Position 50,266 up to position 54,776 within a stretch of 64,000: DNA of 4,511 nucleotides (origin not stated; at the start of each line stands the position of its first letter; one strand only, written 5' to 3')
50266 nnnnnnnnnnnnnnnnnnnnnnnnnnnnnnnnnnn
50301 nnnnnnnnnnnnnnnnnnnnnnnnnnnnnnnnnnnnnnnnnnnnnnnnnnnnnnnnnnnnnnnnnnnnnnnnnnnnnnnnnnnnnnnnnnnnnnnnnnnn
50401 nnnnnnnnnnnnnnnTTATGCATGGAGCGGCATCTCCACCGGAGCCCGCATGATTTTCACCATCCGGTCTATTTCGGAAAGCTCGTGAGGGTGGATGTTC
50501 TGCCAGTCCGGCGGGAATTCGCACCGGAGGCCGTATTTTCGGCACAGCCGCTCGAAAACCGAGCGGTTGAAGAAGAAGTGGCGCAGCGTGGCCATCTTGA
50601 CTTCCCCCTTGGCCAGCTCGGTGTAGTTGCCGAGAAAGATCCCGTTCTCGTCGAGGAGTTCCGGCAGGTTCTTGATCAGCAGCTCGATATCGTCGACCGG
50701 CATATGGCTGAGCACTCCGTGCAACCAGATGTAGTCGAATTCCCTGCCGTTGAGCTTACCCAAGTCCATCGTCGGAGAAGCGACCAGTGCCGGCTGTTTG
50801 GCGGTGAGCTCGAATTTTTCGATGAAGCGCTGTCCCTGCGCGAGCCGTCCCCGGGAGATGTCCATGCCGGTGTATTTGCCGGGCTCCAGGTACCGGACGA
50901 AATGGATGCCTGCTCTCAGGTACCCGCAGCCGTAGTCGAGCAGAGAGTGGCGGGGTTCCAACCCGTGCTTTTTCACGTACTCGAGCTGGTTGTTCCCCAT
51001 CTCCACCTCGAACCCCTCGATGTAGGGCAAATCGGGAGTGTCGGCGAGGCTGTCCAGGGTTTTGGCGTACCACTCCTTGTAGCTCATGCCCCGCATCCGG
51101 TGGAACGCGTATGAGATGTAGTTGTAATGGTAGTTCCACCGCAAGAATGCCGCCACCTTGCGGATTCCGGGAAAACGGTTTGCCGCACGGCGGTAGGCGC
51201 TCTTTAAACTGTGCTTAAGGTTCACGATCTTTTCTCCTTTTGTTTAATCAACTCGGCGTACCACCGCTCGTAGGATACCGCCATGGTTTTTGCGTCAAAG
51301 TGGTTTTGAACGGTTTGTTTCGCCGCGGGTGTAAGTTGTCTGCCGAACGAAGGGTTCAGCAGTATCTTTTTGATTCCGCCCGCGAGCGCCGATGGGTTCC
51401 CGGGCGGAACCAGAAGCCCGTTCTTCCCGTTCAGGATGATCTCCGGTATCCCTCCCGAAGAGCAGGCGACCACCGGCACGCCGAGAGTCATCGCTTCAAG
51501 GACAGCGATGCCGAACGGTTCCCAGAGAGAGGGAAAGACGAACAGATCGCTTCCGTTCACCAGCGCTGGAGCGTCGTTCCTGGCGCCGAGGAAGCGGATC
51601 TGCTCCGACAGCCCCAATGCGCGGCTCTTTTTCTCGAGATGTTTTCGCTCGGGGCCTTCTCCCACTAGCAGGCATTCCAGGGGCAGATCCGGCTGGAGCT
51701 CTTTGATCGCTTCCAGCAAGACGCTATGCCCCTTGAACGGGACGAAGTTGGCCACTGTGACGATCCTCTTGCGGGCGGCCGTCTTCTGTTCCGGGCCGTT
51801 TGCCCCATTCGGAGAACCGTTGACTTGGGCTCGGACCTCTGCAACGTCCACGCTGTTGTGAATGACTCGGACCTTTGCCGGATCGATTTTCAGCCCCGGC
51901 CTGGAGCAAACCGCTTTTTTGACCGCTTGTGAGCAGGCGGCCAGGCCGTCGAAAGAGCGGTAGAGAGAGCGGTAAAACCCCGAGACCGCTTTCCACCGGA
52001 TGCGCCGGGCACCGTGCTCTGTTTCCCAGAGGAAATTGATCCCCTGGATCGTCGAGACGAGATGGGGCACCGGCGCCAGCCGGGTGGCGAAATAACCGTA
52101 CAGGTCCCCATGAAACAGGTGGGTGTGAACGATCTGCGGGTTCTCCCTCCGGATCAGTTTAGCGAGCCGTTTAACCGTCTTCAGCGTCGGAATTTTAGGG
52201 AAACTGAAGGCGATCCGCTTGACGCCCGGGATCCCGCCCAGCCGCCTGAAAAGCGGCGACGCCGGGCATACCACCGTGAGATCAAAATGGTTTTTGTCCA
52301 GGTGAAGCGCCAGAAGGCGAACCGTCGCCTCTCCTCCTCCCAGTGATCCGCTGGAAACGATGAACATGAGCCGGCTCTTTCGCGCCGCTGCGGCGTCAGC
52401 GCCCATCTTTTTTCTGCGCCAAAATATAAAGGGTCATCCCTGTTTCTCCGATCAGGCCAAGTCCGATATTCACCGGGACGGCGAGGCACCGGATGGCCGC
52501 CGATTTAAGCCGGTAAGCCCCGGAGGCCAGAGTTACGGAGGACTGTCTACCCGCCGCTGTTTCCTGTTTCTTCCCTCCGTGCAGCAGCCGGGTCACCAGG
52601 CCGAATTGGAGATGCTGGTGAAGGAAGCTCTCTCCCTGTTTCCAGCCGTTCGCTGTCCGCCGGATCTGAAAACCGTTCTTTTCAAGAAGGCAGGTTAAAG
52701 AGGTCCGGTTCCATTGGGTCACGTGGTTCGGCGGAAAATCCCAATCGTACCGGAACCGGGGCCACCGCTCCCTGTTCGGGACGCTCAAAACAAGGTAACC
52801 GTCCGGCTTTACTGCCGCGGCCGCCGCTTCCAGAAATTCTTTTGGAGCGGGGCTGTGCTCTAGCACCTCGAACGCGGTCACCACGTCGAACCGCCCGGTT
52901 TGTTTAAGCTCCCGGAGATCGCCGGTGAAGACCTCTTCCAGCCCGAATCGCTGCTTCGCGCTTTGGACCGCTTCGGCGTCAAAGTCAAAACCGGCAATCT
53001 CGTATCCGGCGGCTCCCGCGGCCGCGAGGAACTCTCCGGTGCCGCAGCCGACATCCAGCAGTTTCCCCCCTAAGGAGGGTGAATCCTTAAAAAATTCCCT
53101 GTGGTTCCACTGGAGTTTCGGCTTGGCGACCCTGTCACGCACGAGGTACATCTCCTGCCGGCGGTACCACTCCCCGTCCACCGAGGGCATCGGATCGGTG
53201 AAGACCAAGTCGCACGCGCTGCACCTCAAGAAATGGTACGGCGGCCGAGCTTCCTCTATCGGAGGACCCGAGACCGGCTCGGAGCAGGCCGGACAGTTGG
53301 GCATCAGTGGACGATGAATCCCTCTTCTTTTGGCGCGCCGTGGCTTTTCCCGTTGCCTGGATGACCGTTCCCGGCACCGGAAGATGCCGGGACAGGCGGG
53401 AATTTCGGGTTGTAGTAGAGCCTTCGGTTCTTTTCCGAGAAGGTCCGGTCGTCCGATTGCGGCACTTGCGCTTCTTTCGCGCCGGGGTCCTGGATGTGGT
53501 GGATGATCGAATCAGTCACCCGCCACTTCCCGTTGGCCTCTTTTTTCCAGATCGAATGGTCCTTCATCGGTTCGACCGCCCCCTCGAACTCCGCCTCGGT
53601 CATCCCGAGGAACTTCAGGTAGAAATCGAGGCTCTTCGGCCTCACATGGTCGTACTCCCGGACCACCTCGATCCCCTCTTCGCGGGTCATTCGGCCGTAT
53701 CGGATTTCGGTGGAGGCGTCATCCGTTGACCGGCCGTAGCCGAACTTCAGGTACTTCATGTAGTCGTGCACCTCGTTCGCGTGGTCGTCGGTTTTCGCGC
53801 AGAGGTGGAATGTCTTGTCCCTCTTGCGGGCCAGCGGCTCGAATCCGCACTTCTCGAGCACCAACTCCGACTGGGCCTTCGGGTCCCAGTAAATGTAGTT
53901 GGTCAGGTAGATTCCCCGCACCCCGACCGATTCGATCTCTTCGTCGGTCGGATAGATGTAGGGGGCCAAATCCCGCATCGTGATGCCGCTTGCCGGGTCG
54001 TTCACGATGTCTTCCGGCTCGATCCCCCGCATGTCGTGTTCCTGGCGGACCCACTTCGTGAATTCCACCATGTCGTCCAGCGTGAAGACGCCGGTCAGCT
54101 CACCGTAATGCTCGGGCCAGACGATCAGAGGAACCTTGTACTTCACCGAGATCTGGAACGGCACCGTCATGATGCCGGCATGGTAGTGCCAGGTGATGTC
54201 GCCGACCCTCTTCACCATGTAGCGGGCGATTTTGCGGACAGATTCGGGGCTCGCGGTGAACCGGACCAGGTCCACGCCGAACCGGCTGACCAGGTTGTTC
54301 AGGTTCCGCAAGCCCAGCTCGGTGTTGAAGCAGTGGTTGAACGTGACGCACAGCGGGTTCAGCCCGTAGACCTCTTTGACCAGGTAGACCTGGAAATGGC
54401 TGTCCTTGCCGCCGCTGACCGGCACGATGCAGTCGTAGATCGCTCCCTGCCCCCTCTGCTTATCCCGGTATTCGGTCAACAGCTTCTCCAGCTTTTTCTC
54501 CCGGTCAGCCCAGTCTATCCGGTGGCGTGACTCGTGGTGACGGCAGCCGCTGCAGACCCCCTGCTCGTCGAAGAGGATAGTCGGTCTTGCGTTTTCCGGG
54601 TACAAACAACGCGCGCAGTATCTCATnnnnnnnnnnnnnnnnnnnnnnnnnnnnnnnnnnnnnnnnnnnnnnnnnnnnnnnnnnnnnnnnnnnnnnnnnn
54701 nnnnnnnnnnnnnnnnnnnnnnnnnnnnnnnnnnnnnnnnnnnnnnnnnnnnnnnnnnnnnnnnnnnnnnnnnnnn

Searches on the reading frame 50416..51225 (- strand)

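Call 6: search_protein_families(library=ncbifam, proteins=[window:50416-51225:-], max_evalue=0.00001)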
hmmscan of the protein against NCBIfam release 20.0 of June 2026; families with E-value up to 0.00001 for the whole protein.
window:50416-51225:- (269 aa): 0 families

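Call 7: search_protein_families(library=pfam, proteins=[window:50416-51225:-], max_evalue=0.00001)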
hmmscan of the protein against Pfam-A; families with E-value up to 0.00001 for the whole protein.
window:50416-51225:- (269 aa): 4 families
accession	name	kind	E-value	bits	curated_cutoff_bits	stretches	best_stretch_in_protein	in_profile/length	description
PF08242.18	Methyltransf_12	-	5.6e-12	46.7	30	1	96-197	1-98/98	Methyltransferase domain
PF13649.12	Methyltransf_25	-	2.1e-08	35.1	27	1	96-195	2-97/97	Methyltransferase domain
PF13489.12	Methyltransf_23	-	3e-07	30.8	27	1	89-235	20-161/164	Methyltransferase domain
PF08241.18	Methyltransf_11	-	1.4e-06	29.3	21.2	1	96-198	1-94/95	Methyltransferase domain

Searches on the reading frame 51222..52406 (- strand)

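Call 6: search_protein_families(library=ncbifam, proteins=[window:51222-52406:-], max_evalue=0.00001)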
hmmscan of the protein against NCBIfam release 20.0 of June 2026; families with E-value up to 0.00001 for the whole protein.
window:51222-52406:- (394 aa): 36 families (the best 25 are shown)
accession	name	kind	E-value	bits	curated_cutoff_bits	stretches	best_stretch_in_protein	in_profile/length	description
TIGR03088.1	stp2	hypoth_equivalog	9.6e-45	153.2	409.05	1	14-386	5-373/374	TIGR03088 family PEP-CTERM/XrtA system glycosyltransferase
TIGR03999.1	thiol_BshA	equivalog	1.4e-40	139.4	273.7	1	147-387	141-374/375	N-acetyl-alpha-D-glucosaminyl L-malate synthase BshA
NF041876.1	EPS_EpsE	equivalog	1.2e-35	123.5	400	1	176-376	185-386/389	exopolysaccharide biosynthesis GT4 family glycosyltransferase EpsE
TIGR02149.1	glgA_Coryne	subfamily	8.2e-30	104.2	302.4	1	88-385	82-389/391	glycogen synthase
TIGR04063.1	stp3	hypoth_equivalog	7.5e-24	84.3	442.05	1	77-387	80-396/397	TIGR04063 family PEP-CTERM/XrtA system glycosyltransferase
TIGR03449.1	mycothiol_MshA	equivalog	2.7e-19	69.4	462.5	1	174-385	185-402/406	D-inositol-3-phosphate glycosyltransferase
NF047684.1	TeichurnBiosyTuaC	equivalog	2.9e-19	69.3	550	1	211-387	218-390/391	teichuronic acid biosynthesis protein TuaC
NF047880.1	glyco_SdgA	exception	5.2e-16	58.3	800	1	206-375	309-480/488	serine-aspartate repeat adhesin O-glycosyltransferase SdgA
NF050063.1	ProtGlycPglJ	equivalog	5.5e-16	58.7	500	1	144-376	137-356/363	N-acetylgalactosamine-N,N'-diacetylbacillosaminyl-diphospho-undecaprenol 4-alpha-N-acetylgalactosaminyltransferase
TIGR04047.1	MSMEG_0565_glyc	hypoth_equivalog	1.4e-15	57.2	259.85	1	159-372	146-361/373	MSMEG_0565 family glycosyltransferase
NF053787.1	GlcN_PG_synth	equivalog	1.5e-15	57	480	1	139-387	131-360/361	N-acetylglucosaminyl phosphatidylglycerol synthase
NF046085.1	XrtY_assoc_Gly1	equivalog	3.2e-15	55.9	400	1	174-388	179-386/387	XrtY-associated glycosyltransferase XYAG1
NF038298.1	EPS_HpsO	equivalog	3.3e-15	55.8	575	1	217-386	206-387/388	hormogonium polysaccharide biosynthesis glycosyltransferase HpsO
TIGR02472.1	sucr_P_syn_N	equivalog_domain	5.8e-15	55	576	1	287-379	342-434/439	sucrose-phosphate synthase, putative, glycosyltransferase domain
NF038295.1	EPS_HpsP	equivalog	1e-13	51.1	550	1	214-386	209-387/388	hormogonium polysaccharide biosynthesis glycosyltransferase HpsP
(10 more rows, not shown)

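Call 7: search_protein_families(library=pfam, proteins=[window:51222-52406:-], max_evalue=0.00001)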
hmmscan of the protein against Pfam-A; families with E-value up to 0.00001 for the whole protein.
window:51222-52406:- (394 aa): 6 families
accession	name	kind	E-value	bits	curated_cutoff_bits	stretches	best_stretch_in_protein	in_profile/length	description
PF00534.26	Glycos_transf_1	-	1.1e-42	145.9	26.4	1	211-364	14-171/172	Glycosyl transferases group 1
PF13692.12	Glyco_trans_1_4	-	1e-38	133.2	27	1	212-349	1-140/142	Glycosyl transferases group 1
PF13439.12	Glyco_transf_4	-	9.2e-25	88.1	28.5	1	23-189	2-169/170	Glycosyltransferase Family 4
PF13579.12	Glyco_trans_4_4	-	1.9e-16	61.3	29.7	1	23-184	1-157/158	Glycosyl transferase 4-like domain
PF13477.12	Glyco_trans_4_2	-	1.3e-08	35.5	23.4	1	33-128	17-114/139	Glycosyl transferase 4-like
PF20706.3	GT4-conflict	-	5.2e-08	32.7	26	1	211-324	196-320/385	Family 4 Glycosyltransferase in conflict systems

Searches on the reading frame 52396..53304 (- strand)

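Call 6: search_protein_families(library=ncbifam, proteins=[window:52396-53304:-], max_evalue=0.00001)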
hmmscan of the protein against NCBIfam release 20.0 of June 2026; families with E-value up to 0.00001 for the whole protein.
window:52396-53304:- (302 aa): 6 families
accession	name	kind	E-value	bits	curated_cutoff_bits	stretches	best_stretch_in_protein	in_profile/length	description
TIGR01983.1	UbiG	equivalog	1.9e-17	63.4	102.95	1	75-179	46-157/228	bifunctional 2-polyprenyl-6-hydroxyphenol methylase/3-demethylubiquinol 3-O-methyltransferase UbiG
NF043040.1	corrin_prot_MT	hypoth_equivalog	1e-09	38.2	180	1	69-195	32-171/216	corrinoid protein-associated methyltransferase CpaM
NF045667.1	MTase_DVU1556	equivalog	1.5e-09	37.7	155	1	79-174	23-120/213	DVU_1556 family methyltransferase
TIGR02021.1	BchM-ChlM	equivalog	1.6e-09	37.5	158.9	1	72-155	48-135/218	magnesium protoporphyrin IX methyltransferase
TIGR04345.1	ovoA_Cterm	equivalog_domain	1.5e-08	34.5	170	0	129-176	124-172/242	putative 4-mercaptohistidine N1-methyltransferase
TIGR02072.1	BioC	equivalog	3e-08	33.8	184.95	1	81-188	37-147/244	malonyl-ACP O-methyltransferase BioC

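Call 7: search_protein_families(library=pfam, proteins=[window:52396-53304:-], max_evalue=0.00001)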
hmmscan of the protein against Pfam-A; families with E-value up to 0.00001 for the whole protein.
window:52396-53304:- (302 aa): 7 families
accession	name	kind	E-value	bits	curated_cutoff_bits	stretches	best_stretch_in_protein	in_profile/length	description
PF13489.12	Methyltransf_23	-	4.6e-28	98.4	27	1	76-215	20-162/164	Methyltransferase domain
PF08241.18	Methyltransf_11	-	2.5e-17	63.8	21.2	1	83-173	1-95/95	Methyltransferase domain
PF13847.12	Methyltransf_31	-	1.3e-16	61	27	1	80-206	5-132/145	Methyltransferase domain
PF08242.18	Methyltransf_12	-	1.7e-16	61.2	30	1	83-171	1-98/98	Methyltransferase domain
PF13649.12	Methyltransf_25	-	1.9e-14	54.6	27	1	83-169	2-97/97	Methyltransferase domain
PF06325.19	PrmA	-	5.8e-06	26.4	22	1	81-174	164-259/296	Ribosomal protein L11 methyltransferase (PrmA)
PF02353.26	CMAS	-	7.2e-06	26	27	1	77-173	61-164/273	Mycolic acid cyclopropane synthetase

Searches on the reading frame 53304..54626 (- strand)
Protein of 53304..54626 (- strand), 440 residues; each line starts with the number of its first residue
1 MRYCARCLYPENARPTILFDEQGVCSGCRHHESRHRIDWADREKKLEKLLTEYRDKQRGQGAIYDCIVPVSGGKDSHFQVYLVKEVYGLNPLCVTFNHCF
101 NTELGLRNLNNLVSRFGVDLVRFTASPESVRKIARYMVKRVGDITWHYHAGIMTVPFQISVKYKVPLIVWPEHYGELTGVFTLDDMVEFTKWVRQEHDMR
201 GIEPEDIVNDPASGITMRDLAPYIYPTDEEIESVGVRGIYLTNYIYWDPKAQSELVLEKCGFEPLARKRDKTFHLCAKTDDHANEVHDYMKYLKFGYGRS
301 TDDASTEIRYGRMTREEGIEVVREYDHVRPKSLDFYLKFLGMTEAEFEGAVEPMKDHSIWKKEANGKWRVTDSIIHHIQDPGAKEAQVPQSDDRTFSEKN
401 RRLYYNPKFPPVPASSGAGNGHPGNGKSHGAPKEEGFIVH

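Call 6: search_protein_families(library=ncbifam, proteins=[window:53304-54626:-], max_evalue=0.00001)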
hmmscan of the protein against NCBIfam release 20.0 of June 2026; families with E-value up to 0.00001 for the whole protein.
window:53304-54626:- (440 aa): 1 family
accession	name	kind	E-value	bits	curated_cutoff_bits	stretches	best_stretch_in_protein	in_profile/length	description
TIGR03573.1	WbuX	subfamily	4.1e-107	358.6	203.2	1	1-351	1-343/344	N-acetyl sugar amidotransferase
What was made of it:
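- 53304..54626 (-): N-acetyl sugar amidotransferase WbuX/PseA-like, copy 2. TIGR03573 359 bits, cut-off 203 (call 6).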

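Call 7: search_protein_families(library=pfam, proteins=[window:53304-54626:-], max_evalue=0.00001)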
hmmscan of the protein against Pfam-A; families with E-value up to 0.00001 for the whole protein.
window:53304-54626:- (440 aa): 0 families
